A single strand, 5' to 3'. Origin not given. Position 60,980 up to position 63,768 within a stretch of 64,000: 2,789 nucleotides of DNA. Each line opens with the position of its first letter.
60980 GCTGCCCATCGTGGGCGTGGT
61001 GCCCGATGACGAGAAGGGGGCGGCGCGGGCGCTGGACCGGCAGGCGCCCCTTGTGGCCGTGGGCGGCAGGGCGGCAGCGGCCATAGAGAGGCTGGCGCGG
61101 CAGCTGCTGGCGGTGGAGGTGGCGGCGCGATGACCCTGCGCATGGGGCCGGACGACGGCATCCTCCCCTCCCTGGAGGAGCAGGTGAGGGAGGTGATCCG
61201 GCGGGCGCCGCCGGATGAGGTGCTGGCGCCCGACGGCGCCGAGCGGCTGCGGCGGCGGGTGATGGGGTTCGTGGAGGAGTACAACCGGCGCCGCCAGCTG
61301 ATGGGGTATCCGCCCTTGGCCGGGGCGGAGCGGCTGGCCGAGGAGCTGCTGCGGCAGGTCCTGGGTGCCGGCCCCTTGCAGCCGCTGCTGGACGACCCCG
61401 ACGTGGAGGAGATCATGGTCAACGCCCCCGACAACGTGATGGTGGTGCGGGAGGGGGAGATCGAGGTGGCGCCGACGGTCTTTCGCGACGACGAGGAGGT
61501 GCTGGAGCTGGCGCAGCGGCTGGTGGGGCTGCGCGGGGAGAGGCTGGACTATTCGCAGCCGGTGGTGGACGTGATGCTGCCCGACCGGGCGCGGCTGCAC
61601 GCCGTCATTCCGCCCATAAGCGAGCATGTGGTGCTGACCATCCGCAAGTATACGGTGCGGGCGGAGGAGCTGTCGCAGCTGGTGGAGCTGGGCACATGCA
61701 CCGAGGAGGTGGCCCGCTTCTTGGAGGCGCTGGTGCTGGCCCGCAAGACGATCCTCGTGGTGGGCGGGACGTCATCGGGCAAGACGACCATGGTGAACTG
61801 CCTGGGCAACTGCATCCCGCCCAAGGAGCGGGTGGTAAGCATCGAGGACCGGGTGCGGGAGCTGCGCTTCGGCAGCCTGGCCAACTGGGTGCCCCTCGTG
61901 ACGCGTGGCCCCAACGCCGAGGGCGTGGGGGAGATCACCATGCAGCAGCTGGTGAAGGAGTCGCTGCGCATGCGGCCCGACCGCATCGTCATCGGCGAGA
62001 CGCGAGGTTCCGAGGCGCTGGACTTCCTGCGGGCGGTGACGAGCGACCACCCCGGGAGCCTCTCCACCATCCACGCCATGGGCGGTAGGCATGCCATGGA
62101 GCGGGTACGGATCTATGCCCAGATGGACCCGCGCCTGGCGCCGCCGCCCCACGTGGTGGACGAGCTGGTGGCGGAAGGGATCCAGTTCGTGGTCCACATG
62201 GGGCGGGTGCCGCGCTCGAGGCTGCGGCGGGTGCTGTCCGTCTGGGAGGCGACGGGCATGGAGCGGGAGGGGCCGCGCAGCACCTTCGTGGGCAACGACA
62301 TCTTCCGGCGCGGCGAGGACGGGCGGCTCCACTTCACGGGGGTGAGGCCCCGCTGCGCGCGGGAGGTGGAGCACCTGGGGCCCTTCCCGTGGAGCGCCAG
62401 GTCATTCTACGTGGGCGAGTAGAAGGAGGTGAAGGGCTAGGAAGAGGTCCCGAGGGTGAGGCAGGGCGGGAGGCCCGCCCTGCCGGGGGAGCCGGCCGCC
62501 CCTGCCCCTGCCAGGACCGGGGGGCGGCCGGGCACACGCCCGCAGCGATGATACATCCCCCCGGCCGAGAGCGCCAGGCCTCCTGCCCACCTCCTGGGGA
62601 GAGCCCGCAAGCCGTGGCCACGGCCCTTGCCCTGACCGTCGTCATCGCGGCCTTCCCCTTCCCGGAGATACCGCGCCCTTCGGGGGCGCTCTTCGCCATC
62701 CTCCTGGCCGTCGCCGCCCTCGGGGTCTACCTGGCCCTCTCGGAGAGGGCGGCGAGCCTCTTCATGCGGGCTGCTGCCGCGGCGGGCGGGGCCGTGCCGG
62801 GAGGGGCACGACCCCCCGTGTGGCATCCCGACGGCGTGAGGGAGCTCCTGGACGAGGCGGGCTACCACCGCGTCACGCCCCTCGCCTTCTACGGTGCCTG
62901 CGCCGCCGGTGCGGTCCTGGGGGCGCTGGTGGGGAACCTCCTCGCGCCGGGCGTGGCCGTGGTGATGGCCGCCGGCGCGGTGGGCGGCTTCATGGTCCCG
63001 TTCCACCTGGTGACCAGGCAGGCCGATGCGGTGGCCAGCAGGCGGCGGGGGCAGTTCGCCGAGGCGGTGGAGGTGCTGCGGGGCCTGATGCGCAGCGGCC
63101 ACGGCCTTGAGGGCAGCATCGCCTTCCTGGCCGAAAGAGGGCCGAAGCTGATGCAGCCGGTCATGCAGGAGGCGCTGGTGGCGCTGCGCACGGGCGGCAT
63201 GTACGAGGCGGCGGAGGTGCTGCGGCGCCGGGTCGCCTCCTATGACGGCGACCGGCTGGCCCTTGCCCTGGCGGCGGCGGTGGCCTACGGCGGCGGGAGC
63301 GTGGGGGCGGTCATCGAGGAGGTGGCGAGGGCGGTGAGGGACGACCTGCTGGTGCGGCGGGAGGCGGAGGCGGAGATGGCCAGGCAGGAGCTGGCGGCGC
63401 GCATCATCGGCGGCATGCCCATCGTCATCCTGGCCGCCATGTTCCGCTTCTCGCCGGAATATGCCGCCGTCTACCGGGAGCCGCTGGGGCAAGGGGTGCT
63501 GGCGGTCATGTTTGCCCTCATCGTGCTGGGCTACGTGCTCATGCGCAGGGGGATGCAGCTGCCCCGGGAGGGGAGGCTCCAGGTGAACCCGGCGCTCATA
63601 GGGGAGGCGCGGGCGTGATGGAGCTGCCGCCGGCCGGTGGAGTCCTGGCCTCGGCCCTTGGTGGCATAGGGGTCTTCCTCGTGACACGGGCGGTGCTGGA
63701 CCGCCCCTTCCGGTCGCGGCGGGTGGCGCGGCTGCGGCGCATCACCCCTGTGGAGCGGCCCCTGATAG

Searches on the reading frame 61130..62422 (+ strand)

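Call 9: search_protein_families(library=pfam, proteins=[window:61130-62422:+])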
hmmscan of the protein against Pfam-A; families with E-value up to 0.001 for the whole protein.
window:61130-62422:+ (430 aa): 1 family
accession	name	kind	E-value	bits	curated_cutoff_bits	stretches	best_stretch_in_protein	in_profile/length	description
PF00437.27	T2SSE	-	7.9e-37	127.2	24.9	1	79-328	4-257/370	Type II/IV secretion system protein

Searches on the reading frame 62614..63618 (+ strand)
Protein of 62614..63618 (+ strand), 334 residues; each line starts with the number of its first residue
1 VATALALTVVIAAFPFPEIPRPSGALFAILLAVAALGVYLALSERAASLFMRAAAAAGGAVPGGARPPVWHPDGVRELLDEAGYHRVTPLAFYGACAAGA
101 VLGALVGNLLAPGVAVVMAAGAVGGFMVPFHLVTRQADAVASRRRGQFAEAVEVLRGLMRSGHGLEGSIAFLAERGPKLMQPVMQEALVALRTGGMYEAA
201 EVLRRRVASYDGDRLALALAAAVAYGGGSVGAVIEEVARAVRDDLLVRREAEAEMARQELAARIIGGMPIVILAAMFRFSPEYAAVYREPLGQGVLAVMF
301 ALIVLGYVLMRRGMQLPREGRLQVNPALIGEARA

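Call 9: search_protein_families(library=pfam, proteins=[window:62701-63618:+])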
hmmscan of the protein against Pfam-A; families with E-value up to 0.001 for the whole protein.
window:62701-63618:+ (305 aa): 2 families
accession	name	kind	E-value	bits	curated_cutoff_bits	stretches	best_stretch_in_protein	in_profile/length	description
PF00482.28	T2SSF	-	3.8e-06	27.3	25.2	1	124-247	3-123/125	Type II secretion system (T2SS), protein F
PF12601.13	Rubi_NSP_C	-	1.1e-05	25.9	25.4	1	183-233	12-62/66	Rubivirus non-structural protein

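Call 22: find_encoding_contigs(protein=window:62614-63618:+, flank=10000, max_places=10)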
Protein window:62614-63618:+ (334 aa): 4 contigs read that carry it; 4 places shown.
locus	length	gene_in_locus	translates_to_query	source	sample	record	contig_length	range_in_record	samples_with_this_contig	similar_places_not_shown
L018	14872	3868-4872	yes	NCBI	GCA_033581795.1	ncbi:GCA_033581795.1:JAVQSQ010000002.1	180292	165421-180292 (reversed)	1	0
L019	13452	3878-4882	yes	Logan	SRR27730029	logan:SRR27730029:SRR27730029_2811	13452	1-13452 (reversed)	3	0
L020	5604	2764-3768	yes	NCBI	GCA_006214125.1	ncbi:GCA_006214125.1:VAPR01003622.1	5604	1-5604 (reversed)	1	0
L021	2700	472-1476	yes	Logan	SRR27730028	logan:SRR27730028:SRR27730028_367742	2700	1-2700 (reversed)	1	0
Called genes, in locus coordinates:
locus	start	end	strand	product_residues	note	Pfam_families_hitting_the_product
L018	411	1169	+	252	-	PF08666:SAF, PF13144:ChapFlgA (weak), PF16976:RcpC (weak)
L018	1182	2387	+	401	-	PF01656:CbiA (weak), PF13614:AAA_31 (faint)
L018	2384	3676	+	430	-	PF00437:T2SSE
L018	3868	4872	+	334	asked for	PF00482:T2SSF (weak), PF12601:Rubi_NSP_C (faint)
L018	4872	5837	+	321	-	PF00482:T2SSF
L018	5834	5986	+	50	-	-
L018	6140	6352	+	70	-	PF04964:Flp_Fap (weak)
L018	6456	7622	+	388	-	PF00188:CAP, PF01476:LysM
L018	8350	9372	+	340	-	-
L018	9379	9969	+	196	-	-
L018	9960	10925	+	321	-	-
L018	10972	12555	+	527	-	-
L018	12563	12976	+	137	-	PF07811:TadE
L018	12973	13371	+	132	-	PF07811:TadE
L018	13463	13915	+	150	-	PF13400:Tad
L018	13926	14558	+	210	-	-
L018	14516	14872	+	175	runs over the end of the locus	-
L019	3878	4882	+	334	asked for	PF00482:T2SSF (weak), PF12601:Rubi_NSP_C (faint)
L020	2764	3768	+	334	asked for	PF00482:T2SSF (weak), PF12601:Rubi_NSP_C (faint)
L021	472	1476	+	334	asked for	PF00482:T2SSF (weak), PF12601:Rubi_NSP_C (faint)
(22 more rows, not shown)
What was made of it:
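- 59157..63618 (+): Island cargo at this end: cpaB (59157-59915), tadZ/cpaE-like ATPase (59928-61133), tadA/cpaF (61130-62422) and tadB (62614-63618). The locus runs on past the window end. The continuation includes tadC, flp, tadE x2 and tadG (L018, call 22).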
